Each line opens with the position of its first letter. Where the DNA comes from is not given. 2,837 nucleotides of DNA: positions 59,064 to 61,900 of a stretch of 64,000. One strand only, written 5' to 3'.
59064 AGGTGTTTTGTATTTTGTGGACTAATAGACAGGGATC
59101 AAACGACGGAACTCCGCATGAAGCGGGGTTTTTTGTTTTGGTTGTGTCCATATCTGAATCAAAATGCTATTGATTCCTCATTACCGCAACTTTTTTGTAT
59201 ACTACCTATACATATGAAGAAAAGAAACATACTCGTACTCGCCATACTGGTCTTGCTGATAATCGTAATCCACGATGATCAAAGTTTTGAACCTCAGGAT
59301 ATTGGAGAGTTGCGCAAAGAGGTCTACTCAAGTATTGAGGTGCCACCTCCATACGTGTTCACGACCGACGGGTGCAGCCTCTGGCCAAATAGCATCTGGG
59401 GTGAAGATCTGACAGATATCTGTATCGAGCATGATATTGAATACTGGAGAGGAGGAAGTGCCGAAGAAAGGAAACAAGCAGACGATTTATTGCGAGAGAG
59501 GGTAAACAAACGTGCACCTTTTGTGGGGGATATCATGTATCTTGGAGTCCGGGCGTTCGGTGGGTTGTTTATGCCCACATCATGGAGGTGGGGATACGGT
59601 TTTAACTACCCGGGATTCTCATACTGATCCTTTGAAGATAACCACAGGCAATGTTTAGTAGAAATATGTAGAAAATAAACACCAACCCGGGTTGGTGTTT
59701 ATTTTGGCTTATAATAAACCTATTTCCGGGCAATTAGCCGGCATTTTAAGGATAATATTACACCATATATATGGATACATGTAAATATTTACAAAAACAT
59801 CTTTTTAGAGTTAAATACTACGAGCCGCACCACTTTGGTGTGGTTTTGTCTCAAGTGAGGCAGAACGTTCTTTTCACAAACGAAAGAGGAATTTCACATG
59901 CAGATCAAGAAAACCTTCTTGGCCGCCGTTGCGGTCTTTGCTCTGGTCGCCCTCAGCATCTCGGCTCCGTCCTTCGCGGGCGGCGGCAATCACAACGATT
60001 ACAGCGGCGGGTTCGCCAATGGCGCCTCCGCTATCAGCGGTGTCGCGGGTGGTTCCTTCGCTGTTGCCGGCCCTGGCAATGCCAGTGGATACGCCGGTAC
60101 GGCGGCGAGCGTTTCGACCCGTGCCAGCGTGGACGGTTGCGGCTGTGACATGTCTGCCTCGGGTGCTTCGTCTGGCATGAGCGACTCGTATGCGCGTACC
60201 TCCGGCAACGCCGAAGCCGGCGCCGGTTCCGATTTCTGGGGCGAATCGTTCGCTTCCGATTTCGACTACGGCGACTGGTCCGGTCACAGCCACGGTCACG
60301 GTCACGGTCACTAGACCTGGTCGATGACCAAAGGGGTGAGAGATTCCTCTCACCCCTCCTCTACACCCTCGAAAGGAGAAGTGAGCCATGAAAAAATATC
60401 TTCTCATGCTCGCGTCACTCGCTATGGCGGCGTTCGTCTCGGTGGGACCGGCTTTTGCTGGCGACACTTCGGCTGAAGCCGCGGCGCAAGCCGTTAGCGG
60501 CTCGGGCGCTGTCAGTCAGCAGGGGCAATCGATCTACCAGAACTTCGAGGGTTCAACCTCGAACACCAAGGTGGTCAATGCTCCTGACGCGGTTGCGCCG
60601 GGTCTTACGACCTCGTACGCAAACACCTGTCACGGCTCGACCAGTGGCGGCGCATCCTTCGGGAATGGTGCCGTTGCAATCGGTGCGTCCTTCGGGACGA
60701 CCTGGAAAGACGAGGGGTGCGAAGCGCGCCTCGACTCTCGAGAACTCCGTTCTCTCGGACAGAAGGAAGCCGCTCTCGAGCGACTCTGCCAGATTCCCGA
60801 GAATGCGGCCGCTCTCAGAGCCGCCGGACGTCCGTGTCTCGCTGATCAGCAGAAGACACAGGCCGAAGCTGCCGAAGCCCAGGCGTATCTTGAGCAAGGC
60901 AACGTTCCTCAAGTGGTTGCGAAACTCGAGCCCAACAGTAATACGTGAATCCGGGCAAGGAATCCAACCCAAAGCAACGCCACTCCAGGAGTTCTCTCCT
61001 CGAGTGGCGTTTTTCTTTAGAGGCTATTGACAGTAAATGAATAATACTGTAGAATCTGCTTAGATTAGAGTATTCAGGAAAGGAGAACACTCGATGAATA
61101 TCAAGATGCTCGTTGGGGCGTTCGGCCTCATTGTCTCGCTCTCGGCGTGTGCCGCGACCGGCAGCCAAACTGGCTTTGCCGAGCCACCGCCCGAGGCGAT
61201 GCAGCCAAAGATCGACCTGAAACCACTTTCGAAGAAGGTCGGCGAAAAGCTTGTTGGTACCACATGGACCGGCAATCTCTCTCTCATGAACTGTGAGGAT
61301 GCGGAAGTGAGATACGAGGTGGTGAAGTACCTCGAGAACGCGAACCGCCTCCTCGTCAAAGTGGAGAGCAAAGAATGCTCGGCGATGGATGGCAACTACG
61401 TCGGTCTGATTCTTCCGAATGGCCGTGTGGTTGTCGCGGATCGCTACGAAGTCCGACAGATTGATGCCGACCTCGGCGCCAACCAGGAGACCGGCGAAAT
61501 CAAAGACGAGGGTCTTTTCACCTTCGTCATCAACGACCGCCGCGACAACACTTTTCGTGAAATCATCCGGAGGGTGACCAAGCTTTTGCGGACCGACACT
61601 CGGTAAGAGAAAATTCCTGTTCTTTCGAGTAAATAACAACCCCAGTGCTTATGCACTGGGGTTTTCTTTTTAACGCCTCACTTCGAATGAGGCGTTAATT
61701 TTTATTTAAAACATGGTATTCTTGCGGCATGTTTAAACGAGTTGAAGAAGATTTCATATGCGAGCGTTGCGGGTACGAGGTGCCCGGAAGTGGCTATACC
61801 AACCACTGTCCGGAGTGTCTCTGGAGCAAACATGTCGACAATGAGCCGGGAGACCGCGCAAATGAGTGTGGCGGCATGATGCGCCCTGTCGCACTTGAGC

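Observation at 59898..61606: Compositionally foreign ~1.7-kb island encoding three secreted proteins, one ending in HGHGHGH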

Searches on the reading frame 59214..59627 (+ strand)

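Call 8: search_protein_families(library=pfam, proteins=[window:59214-59627:+], max_evalue=1)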
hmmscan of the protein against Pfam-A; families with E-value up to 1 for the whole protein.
window:59214-59627:+ (137 aa): 1 family
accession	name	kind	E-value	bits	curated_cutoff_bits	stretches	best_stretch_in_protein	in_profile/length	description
PF09056.16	Phospholip_A2_3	-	0.011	16.7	29.4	1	44-84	22-62/110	Prokaryotic phospholipase A2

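Call 9: search_protein_families(library=ncbifam, proteins=[window:59214-59627:+], max_evalue=1)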
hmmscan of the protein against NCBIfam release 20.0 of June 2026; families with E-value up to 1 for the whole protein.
window:59214-59627:+ (137 aa): 0 families

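Call 19: search_protein_families(library=phrogs, proteins=[window:59214-59627:+], max_evalue=1)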
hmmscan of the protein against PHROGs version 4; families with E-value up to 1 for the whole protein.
window:59214-59627:+ (137 aa): 2 families
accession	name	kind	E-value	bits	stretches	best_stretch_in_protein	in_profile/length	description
phrog_6098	-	unknown function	2.8e-07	31.8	1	51-119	4-70/78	-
phrog_1158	-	tail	0.12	13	1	49-118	49-129/205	tail assembly chaperone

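Call 86: search_protein_families(library=padloc, proteins=[window:59214-59627:+], max_evalue=0.1)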
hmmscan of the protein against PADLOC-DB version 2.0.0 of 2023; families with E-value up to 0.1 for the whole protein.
window:59214-59627:+ (137 aa): 0 families

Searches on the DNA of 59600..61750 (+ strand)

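Call 92: search_rna_families(source=window, start=59600, end=61750, threshold=evalue, max_evalue=1)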
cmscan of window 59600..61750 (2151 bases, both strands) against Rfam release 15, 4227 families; matches with E-value up to 1: 10.
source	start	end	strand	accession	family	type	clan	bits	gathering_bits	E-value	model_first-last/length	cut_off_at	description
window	59670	59746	+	RF02351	psRNA14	Gene; sRNA;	-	30.5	60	0.013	1-84/84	no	Proteobacteria sRNA psRNA14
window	61547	61671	+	RF00515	PyrR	Cis-reg;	-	26.6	54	0.59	1-115/115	no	PyrR binding site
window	61635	61696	-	RF00561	SNORA40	Gene; snRNA; snoRNA; HACA-box;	-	25.3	51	0.13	1-128/128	no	Small nucleolar RNA SNORA40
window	61627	61731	+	RF02634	EF3314_EF3315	Gene; sRNA;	-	24.2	100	0.0076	1-141/141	no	Enterococcus sRNA EF3314_EF3315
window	61641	61705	-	RF01742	lactis-plasmid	Gene; sRNA;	-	23.6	70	0.84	1-106/106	no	lactis-plasmid RNA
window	59997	60038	-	RF03170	c-di-GMP-II-GCG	Cis-reg; riboswitch;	CL00127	22.5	47.9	0.68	1-85/85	no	c-di-GMP-II-GCG riboswitch aptamer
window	61584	61670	+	RF00021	Spot_42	Gene; sRNA;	-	21.9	80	0.29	1-115/115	no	Spot 42 RNA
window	59669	59708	-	RF04301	mir-200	Gene; miRNA;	-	20.1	86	0.54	1-76/76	no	mir-200 microRNA precursor family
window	59759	59916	-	RF02060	STnc410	Gene; sRNA;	-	17.3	50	0.97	1-158/158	no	Enterobacterial sRNA STnc410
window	61592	61670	-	RF01880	Xist_exon1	Gene; lncRNA;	-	15.5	50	0.34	1-85/85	no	X-chromosome inactivation gene exon 1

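Call 99: search_dna_similar(query=window:59700-61720:+, collection=phages, mode=distant, max_evalue=0.001, max_rows=10)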
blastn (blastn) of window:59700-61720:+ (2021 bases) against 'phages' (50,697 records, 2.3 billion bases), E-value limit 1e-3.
No match.
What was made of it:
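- Tried and rejected: DNA-level similarity of the island to phage records: none (call 99).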

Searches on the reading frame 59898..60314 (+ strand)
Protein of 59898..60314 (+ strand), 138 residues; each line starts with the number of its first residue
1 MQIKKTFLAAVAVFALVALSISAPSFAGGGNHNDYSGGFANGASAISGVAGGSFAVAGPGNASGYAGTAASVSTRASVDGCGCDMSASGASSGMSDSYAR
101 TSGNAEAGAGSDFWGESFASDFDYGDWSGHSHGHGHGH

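Call 8: search_protein_families(library=pfam, proteins=[window:59898-60314:+], max_evalue=1)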
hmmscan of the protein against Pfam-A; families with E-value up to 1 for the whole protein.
window:59898-60314:+ (138 aa): 0 families

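Call 9: search_protein_families(library=ncbifam, proteins=[window:59898-60314:+], max_evalue=1)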
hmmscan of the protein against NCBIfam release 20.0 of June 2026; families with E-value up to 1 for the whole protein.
window:59898-60314:+ (138 aa): 0 families

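Call 19: search_protein_families(library=phrogs, proteins=[window:59898-60314:+], max_evalue=1)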
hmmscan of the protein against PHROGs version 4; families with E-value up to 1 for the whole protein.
window:59898-60314:+ (138 aa): 0 families

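Call 22: find_homologous_proteins(query=window:59898-60314:+, max_evalue=0.01)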
Query window:59898-60314:+ (138 aa): 1 proteins with E <= 0.01 among 240 candidates.
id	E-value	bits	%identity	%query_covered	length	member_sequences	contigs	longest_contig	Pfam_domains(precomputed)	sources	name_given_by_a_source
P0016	2.1e-78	279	100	100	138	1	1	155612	-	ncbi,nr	ncbi:MAG: hypothetical protein OQJ98_01930 [Candidatus Pacebacteria bacterium]|nr:hypothetical prote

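Call 86: search_protein_families(library=padloc, proteins=[window:59898-60314:+], max_evalue=0.1)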
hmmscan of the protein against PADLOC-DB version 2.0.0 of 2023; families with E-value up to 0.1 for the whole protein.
window:59898-60314:+ (138 aa): 0 families
